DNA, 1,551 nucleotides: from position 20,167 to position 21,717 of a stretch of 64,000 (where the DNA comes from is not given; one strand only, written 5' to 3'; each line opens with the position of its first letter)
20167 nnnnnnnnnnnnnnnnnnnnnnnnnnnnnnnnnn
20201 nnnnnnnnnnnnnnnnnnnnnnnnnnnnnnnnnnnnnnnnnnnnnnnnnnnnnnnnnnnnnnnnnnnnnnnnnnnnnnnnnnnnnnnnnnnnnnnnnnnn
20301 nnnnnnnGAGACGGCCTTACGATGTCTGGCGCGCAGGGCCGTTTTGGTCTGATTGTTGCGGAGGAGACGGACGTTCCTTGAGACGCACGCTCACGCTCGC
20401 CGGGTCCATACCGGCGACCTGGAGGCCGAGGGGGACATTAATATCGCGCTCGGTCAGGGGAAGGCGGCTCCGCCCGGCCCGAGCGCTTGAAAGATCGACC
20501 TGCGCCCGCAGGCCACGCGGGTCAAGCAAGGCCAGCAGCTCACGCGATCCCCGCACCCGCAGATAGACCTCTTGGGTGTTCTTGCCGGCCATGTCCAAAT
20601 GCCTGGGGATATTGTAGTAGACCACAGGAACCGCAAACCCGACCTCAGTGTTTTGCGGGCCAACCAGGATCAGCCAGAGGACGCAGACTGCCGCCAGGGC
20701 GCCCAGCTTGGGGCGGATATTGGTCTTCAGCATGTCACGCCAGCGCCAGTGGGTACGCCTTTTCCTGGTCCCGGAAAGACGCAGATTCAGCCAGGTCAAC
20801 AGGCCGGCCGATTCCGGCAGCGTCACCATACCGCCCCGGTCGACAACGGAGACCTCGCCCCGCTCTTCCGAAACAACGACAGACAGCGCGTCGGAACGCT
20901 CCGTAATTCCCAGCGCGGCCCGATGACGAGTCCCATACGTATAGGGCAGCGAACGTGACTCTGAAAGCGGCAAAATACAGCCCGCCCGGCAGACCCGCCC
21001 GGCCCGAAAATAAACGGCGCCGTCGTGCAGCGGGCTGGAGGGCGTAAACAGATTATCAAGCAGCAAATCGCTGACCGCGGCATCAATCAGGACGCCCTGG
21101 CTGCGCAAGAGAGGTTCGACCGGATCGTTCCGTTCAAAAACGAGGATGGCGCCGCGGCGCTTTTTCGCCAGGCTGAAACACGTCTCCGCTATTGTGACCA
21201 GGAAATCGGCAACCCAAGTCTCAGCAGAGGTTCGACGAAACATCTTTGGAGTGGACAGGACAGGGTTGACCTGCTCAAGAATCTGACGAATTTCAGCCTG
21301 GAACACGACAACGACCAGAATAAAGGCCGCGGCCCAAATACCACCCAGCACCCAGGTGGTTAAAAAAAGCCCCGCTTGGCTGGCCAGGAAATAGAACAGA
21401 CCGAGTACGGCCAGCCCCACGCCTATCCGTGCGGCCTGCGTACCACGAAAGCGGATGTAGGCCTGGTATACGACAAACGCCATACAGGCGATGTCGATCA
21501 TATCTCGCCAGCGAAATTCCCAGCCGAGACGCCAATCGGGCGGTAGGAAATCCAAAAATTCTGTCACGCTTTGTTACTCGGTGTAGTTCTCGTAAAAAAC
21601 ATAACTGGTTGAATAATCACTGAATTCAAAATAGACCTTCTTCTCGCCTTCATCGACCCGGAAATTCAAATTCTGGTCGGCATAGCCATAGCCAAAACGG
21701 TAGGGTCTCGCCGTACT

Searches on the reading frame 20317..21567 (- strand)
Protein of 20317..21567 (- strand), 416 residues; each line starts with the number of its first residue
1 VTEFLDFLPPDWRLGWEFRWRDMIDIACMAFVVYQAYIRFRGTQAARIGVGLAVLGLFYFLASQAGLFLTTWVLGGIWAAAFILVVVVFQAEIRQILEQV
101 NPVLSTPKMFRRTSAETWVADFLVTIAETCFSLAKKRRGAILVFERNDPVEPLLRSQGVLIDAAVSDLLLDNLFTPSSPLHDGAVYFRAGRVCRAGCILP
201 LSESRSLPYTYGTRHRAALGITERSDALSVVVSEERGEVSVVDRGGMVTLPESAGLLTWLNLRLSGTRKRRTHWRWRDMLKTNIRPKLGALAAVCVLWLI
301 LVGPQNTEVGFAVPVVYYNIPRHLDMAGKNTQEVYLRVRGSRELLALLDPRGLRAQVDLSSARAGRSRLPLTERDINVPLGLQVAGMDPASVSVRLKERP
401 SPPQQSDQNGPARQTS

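Call 6: search_protein_families(library=pfam, proteins=[window:20317-21567:-])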
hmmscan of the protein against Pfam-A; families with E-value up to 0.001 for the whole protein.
window:20317-21567:- (416 aa): 2 families
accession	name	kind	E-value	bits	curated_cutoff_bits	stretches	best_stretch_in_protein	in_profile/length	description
PF02457.21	DAC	-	8.2e-36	122.6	27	1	128-245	2-117/119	DisA bacterial checkpoint controller nucleotide-binding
PF19293.4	CdaA_N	-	2e-06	28.3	23.8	1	17-93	4-81/81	CdaA N-terminal transmembrane domain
